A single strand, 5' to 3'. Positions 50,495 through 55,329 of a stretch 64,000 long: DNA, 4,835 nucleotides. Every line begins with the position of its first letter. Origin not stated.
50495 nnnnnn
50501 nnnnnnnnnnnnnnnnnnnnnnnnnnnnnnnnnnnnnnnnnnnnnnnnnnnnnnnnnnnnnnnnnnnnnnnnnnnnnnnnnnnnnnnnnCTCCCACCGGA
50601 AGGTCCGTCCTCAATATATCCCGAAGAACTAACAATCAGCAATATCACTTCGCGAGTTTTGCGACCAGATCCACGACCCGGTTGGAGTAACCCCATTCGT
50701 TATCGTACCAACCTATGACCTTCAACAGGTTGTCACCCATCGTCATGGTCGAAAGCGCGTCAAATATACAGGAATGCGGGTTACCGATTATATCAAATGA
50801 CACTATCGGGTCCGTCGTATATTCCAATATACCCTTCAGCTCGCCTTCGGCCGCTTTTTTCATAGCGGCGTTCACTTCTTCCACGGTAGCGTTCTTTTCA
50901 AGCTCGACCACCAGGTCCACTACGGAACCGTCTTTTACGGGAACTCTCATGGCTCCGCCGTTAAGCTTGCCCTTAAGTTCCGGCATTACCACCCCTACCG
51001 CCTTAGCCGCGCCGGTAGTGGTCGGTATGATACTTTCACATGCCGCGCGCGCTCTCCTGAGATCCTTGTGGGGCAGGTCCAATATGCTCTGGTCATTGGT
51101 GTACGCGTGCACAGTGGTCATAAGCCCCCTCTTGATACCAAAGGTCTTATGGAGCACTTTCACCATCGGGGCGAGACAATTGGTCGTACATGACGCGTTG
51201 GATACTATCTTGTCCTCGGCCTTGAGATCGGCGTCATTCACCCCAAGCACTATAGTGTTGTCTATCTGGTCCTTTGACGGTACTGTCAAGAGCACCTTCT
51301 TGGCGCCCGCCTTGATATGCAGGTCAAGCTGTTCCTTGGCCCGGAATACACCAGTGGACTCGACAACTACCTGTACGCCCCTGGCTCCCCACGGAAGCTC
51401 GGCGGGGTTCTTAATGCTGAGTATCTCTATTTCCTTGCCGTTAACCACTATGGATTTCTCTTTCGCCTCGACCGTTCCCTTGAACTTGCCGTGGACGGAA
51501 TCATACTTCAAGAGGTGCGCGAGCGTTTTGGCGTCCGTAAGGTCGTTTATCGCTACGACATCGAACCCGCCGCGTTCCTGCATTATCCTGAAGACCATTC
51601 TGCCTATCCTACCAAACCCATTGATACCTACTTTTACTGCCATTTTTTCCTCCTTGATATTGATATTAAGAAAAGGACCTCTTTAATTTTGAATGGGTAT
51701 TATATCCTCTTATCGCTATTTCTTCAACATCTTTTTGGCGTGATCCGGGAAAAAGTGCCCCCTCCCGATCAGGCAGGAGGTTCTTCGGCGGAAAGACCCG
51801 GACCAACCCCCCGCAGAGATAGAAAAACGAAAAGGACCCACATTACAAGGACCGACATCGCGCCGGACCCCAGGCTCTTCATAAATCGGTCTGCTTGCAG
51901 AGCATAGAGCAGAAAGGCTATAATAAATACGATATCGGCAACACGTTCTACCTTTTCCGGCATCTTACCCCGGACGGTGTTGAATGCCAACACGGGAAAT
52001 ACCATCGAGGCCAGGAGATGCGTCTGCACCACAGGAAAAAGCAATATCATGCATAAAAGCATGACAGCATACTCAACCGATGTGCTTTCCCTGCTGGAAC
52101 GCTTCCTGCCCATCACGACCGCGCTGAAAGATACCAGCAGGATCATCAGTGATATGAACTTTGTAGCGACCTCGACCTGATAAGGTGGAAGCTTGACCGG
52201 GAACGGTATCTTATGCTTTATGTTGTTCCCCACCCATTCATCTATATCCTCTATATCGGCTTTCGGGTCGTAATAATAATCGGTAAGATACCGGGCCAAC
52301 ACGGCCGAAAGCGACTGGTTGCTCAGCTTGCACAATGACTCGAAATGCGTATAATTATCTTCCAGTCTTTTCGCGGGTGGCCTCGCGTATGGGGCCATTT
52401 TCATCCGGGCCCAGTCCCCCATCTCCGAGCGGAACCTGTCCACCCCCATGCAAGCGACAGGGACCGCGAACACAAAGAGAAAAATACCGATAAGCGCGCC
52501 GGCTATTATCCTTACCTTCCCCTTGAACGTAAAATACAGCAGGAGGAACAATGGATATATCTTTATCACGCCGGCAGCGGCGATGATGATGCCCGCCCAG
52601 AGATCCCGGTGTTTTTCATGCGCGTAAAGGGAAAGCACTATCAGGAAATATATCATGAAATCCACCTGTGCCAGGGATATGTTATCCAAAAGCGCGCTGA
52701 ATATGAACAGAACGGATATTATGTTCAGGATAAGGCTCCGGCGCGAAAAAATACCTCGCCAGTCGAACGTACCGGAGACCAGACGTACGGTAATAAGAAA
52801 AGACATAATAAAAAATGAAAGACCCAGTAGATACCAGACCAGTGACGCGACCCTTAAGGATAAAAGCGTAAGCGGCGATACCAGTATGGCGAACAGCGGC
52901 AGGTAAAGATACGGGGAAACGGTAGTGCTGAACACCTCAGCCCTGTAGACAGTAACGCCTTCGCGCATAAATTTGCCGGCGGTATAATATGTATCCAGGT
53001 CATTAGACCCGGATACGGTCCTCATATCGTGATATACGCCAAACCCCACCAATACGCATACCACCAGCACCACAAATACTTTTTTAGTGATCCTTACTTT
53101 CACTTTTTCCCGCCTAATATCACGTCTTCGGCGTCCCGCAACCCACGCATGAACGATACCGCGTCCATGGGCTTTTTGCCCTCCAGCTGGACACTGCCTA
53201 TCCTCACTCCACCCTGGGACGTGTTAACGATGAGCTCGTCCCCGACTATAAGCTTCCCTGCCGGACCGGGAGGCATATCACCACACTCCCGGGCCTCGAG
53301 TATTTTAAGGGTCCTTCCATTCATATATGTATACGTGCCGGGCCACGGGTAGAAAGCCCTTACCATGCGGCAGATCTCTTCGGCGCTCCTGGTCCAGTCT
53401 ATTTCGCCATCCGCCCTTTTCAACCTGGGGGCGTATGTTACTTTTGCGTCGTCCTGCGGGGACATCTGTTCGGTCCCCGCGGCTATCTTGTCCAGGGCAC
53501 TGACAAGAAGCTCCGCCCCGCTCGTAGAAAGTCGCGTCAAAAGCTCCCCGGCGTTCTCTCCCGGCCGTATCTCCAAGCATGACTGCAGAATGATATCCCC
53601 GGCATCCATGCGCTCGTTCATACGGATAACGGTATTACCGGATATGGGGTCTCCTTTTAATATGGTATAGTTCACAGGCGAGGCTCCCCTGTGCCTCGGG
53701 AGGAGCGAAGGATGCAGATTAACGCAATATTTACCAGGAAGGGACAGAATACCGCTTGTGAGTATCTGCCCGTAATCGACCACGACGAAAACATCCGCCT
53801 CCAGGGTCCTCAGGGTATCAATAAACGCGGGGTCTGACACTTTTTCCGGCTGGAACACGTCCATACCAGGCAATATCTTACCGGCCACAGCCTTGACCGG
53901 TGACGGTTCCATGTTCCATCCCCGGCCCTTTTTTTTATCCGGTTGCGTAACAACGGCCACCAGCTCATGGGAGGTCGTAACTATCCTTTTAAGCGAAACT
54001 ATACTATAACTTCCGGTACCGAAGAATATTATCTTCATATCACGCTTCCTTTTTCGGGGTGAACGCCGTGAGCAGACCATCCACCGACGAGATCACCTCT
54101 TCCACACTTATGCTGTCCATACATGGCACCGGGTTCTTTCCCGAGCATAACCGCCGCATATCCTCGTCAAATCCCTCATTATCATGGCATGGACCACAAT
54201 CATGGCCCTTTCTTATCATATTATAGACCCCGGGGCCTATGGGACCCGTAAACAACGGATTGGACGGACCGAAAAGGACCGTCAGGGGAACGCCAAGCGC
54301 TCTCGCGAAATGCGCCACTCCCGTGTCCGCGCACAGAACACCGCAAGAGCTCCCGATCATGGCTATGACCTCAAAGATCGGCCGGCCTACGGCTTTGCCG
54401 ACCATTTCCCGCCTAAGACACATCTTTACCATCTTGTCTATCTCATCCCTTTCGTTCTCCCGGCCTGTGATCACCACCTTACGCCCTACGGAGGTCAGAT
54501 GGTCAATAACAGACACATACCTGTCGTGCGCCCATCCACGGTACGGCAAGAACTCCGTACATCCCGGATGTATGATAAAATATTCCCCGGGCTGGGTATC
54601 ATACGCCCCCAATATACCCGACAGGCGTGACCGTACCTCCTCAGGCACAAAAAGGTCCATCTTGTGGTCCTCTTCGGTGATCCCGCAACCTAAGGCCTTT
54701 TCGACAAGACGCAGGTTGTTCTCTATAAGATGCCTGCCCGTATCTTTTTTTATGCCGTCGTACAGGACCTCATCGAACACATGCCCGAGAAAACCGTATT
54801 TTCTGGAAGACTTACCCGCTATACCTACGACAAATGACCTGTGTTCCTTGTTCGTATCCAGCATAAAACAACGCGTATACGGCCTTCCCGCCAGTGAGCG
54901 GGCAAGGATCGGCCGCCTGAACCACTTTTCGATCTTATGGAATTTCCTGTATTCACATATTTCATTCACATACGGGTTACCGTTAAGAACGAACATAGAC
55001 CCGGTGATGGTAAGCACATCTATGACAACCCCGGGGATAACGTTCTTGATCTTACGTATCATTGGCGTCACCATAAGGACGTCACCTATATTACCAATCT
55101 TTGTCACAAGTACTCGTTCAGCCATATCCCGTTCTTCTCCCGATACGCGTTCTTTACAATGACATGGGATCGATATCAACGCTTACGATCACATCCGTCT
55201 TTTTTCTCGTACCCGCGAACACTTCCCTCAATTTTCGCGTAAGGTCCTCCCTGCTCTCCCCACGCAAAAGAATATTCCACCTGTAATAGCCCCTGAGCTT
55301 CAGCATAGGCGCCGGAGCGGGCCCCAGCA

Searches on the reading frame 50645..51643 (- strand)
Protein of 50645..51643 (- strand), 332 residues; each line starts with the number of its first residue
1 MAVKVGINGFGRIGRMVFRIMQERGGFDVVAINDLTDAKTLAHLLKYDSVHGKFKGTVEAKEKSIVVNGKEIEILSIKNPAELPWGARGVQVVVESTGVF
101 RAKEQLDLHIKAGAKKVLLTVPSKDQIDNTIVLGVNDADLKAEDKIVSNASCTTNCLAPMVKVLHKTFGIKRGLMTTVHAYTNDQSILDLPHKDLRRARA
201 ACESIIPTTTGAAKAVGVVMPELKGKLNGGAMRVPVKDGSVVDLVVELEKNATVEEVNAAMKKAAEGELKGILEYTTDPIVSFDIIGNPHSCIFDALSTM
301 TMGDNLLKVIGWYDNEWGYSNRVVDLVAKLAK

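Call 39: search_protein_families(library=pfam, proteins=[window:50645-51643:-], max_evalue=0.00001)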
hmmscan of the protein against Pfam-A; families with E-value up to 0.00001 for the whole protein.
window:50645-51643:- (332 aa): 2 families
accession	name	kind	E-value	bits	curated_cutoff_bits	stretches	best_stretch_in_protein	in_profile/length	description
PF02800.25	Gp_dh_C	-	5.8e-71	237.6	24.4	1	157-313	1-158/158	Glyceraldehyde 3-phosphate dehydrogenase, C-terminal domain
PF00044.30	Gp_dh_N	-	2.1e-41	140.7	31.7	1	3-102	1-100/101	Glyceraldehyde 3-phosphate dehydrogenase, NAD binding domain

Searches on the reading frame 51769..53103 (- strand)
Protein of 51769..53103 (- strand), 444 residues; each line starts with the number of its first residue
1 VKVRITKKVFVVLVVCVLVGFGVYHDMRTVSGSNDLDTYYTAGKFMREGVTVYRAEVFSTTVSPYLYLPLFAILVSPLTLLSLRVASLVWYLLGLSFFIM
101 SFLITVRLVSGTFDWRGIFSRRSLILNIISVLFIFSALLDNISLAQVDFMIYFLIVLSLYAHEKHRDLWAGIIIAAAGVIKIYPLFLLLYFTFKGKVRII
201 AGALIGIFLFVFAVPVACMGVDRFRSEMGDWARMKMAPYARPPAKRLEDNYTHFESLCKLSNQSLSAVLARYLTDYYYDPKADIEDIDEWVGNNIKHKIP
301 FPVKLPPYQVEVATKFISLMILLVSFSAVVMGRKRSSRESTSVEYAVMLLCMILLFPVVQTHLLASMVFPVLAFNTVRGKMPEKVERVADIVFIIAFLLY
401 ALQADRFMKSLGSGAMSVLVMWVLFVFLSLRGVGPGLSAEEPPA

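Call 39: search_protein_families(library=pfam, proteins=[window:51769-53103:-], max_evalue=0.00001)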
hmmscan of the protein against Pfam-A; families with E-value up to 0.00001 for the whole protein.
window:51769-53103:- (444 aa): 1 family
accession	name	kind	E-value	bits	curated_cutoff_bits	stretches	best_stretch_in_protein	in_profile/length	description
PF09594.16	GT87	-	1.7e-26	93.9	25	1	65-355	1-235/237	Glycosyltransferase family 87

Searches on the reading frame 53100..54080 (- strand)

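Call 39: search_protein_families(library=pfam, proteins=[window:53100-54080:-], max_evalue=0.00001)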
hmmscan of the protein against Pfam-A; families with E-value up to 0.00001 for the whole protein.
window:53100-54080:- (326 aa): 2 families
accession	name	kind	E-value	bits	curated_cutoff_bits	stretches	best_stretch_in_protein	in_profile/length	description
PF00551.24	Formyl_trans_N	-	3.1e-39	135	26.1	1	15-196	1-181/181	Formyl transferase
PF02911.23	Formyl_trans_C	-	9e-26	90.4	21.1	1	219-314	1-99/100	Formyl transferase, C-terminal domain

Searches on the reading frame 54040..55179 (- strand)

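Call 39: search_protein_families(library=pfam, proteins=[window:54040-55179:-], max_evalue=0.00001)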
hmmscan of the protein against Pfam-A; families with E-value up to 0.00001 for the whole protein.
window:54040-55179:- (379 aa): 1 family
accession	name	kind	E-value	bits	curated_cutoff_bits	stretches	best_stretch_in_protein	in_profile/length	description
PF01075.23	Glyco_transf_9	-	1.1e-17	64.7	22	1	112-333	22-238/247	Glycosyltransferase family 9 (heptosyltransferase)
